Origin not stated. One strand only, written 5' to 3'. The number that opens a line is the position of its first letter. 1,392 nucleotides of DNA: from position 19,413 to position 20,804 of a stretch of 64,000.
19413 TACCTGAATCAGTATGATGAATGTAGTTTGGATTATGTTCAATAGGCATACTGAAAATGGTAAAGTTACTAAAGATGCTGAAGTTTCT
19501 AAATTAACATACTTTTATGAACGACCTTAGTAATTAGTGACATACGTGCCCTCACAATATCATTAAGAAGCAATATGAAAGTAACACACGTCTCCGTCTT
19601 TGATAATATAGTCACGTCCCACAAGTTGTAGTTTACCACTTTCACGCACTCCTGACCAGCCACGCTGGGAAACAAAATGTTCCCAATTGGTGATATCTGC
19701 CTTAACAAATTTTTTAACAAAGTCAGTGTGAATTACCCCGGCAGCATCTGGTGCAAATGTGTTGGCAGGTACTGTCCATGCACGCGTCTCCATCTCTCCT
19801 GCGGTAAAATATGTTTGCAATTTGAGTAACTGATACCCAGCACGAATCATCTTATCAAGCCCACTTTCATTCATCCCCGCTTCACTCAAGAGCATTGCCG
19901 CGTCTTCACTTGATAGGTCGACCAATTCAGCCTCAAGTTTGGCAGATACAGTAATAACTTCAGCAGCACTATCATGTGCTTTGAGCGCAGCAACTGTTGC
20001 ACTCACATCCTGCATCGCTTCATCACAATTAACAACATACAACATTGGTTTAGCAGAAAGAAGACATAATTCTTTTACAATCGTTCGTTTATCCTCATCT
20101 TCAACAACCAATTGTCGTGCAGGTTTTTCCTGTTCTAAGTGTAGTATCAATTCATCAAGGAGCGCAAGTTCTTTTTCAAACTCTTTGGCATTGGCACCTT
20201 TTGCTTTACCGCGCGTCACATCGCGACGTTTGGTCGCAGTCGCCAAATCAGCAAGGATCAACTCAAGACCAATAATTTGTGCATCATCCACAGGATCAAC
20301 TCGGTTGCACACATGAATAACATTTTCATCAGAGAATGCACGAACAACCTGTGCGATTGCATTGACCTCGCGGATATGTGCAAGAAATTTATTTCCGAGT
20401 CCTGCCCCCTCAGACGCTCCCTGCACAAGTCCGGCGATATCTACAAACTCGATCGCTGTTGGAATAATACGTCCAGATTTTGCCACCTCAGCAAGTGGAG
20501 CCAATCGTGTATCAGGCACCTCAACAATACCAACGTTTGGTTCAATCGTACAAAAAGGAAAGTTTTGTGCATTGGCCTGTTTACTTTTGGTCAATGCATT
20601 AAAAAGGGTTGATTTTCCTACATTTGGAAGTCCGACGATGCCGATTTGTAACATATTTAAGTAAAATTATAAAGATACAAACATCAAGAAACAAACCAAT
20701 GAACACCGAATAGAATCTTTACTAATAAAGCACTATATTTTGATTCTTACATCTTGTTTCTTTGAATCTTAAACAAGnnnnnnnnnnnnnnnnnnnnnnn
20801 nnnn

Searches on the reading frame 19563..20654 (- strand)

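Call 48: search_protein_families(library=pfam, max_evalue=0.001, proteins=[window:19563-20654:-])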
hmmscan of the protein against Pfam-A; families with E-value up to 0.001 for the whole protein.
window:19563-20654:- (363 aa): 4 families
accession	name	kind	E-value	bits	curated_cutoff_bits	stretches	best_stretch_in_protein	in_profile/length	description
PF06071.19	YchF-GTPase_C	-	1.3e-30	105.8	27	1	279-361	1-83/84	Protein of unknown function (DUF933)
PF01926.29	MMR_HSR1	-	2.2e-22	79.7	21.9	1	3-109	1-86/113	50S ribosome-binding GTPase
PF02421.24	FeoB_N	-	3.9e-08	33.4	27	1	3-48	2-46/156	Ferrous iron transport protein B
PF02824.27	TGS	-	0.00026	21.4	22.2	0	295-356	13-55/60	TGS domain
